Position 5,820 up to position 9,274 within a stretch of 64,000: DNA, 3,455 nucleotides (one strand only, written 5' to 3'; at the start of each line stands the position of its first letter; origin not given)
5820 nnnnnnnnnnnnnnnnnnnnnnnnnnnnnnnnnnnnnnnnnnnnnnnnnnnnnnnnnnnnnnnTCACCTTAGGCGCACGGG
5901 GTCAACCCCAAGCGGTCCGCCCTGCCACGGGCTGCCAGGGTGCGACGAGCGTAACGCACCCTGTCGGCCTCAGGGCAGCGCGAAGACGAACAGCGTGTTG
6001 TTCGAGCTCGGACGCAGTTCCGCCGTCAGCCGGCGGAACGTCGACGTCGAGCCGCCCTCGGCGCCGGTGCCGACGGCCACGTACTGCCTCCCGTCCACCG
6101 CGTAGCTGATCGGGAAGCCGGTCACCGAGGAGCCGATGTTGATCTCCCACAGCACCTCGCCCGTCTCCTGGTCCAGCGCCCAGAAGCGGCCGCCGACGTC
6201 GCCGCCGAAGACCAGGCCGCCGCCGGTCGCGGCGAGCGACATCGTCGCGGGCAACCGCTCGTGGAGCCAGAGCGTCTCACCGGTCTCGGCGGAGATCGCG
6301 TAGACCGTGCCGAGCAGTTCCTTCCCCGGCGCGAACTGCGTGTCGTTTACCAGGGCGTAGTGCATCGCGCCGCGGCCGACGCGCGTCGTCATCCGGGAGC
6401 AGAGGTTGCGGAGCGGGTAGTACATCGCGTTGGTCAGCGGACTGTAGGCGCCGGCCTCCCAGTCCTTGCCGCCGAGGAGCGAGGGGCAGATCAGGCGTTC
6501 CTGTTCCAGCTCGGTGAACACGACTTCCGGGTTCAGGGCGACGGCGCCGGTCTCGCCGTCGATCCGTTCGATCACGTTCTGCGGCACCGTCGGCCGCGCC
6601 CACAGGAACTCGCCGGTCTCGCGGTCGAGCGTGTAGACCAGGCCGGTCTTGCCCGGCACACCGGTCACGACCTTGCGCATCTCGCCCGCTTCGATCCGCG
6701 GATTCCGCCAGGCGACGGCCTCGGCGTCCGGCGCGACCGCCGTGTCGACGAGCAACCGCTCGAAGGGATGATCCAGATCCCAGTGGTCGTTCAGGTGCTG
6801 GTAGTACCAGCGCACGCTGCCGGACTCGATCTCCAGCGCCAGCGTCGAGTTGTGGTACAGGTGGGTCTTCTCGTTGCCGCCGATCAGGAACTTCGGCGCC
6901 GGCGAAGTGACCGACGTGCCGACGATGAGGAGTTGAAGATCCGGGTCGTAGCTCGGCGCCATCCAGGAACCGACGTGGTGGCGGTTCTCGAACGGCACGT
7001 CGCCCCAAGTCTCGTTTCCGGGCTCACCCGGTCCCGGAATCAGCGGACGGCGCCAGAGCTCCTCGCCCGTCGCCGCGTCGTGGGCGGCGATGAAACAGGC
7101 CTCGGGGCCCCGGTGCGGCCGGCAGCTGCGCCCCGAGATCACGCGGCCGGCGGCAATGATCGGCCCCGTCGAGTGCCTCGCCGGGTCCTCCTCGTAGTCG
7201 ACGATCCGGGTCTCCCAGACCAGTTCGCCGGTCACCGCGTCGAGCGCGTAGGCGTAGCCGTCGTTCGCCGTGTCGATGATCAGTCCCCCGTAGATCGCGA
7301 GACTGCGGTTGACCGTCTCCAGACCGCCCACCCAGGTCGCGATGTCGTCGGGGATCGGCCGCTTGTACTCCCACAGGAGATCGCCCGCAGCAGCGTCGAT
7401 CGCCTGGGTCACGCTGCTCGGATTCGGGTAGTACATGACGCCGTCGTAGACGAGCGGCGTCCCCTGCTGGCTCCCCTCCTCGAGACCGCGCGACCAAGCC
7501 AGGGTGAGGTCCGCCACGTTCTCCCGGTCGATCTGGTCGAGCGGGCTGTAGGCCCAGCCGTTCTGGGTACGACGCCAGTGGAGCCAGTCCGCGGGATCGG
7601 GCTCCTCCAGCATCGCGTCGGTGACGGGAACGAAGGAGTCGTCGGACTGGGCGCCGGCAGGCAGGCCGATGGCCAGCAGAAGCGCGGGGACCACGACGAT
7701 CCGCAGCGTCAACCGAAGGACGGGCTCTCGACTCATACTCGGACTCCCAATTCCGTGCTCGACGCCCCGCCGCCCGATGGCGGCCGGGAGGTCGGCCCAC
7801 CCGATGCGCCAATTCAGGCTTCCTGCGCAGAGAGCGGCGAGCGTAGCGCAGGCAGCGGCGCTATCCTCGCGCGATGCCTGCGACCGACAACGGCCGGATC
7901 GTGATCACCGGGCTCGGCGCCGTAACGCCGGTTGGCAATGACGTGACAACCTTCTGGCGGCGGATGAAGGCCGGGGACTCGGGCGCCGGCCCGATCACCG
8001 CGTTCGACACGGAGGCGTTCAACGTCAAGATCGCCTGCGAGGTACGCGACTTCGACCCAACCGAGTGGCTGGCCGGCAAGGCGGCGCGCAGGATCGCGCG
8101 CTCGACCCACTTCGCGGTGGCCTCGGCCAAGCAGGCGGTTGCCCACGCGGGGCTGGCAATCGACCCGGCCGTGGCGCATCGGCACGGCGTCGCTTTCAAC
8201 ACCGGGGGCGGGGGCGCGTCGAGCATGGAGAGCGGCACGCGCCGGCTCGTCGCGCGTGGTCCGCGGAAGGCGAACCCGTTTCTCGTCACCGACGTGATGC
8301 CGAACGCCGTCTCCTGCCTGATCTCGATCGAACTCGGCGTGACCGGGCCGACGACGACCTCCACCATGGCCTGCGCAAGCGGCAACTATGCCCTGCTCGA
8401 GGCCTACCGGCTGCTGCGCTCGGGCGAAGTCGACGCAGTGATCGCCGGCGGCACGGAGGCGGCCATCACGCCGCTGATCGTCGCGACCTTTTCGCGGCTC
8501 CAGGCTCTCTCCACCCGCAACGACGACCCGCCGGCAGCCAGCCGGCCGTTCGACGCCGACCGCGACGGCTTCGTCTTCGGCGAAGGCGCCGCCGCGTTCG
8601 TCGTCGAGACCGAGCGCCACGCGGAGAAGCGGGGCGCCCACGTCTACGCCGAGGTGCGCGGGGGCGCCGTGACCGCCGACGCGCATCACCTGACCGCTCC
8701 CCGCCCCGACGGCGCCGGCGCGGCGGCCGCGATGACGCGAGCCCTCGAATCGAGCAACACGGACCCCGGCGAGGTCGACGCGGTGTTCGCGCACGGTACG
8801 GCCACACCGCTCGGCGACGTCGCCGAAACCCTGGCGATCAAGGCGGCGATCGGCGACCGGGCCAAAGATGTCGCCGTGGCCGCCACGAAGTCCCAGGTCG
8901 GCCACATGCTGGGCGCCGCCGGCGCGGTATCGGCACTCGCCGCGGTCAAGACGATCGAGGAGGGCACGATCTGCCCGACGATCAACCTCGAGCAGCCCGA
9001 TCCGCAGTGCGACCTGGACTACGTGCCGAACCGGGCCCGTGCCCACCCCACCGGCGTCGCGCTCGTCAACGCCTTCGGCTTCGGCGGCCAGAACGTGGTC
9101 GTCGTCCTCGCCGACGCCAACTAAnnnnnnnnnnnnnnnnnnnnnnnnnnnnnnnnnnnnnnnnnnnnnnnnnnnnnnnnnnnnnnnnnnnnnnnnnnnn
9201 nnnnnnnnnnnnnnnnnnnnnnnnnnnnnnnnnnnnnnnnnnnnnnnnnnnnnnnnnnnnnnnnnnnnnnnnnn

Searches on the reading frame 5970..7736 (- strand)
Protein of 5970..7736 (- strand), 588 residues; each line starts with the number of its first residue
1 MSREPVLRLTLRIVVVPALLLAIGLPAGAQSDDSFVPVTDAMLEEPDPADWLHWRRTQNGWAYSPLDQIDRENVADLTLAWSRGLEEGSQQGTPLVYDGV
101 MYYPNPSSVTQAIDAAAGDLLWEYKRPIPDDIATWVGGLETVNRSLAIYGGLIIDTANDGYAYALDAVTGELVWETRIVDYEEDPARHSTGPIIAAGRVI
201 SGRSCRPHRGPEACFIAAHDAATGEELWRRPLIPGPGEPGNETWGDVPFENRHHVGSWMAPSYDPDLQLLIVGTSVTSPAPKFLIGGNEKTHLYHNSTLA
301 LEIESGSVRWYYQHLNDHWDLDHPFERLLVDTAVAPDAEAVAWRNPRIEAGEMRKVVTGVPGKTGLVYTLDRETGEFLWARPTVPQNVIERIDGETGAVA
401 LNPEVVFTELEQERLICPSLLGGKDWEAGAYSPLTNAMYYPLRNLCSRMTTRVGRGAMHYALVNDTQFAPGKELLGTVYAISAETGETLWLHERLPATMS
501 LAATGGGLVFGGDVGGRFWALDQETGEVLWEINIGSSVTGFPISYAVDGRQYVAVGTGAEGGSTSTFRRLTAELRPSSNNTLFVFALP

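Call 31: search_protein_families(library=pfam, proteins=[window:5970-7736:-], max_evalue=0.001)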
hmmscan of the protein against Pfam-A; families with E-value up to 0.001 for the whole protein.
window:5970-7736:- (588 aa): 4 families
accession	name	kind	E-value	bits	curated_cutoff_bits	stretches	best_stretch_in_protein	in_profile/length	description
PF01011.28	PQQ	-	7.7e-57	193.7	26.7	2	51-380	1-337/595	Glucose/ethanol/alcohol dehydrogenase, beta-propeller domain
PF13360.13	PQQ_2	-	1.7e-26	93.7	27.6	2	79-236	55-200/233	Outer membrane protein assembly factor BamB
PF13570.13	Beta-prop_ACSF4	-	4.6e-07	30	133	1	474-543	153-221/329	Beta-alanine-activating enzyme, beta-propeller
PF23727.1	Beta-prop_FAM234A_B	-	7.3e-06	25.2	26.4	0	67-176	17-116/467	FAM234A/B beta-propeller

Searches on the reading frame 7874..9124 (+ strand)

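Call 31: search_protein_families(library=pfam, proteins=[window:7874-9124:+], max_evalue=0.001)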
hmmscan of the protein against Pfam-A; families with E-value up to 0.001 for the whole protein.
window:7874-9124:+ (416 aa): 3 families
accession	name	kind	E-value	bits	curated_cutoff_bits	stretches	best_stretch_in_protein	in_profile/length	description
PF00109.32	ketoacyl-synt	-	2.1e-47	162.3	20.8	1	8-249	3-251/252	Beta-ketoacyl synthase, N-terminal domain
PF02801.28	Ketoacyl-synt_C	-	1.4e-34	119.1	20.8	1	258-373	1-119/119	Beta-ketoacyl synthase, C-terminal domain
PF00108.29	Thiolase_N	-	6.3e-05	22.9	26.4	1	152-196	70-114/260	Thiolase, N-terminal domain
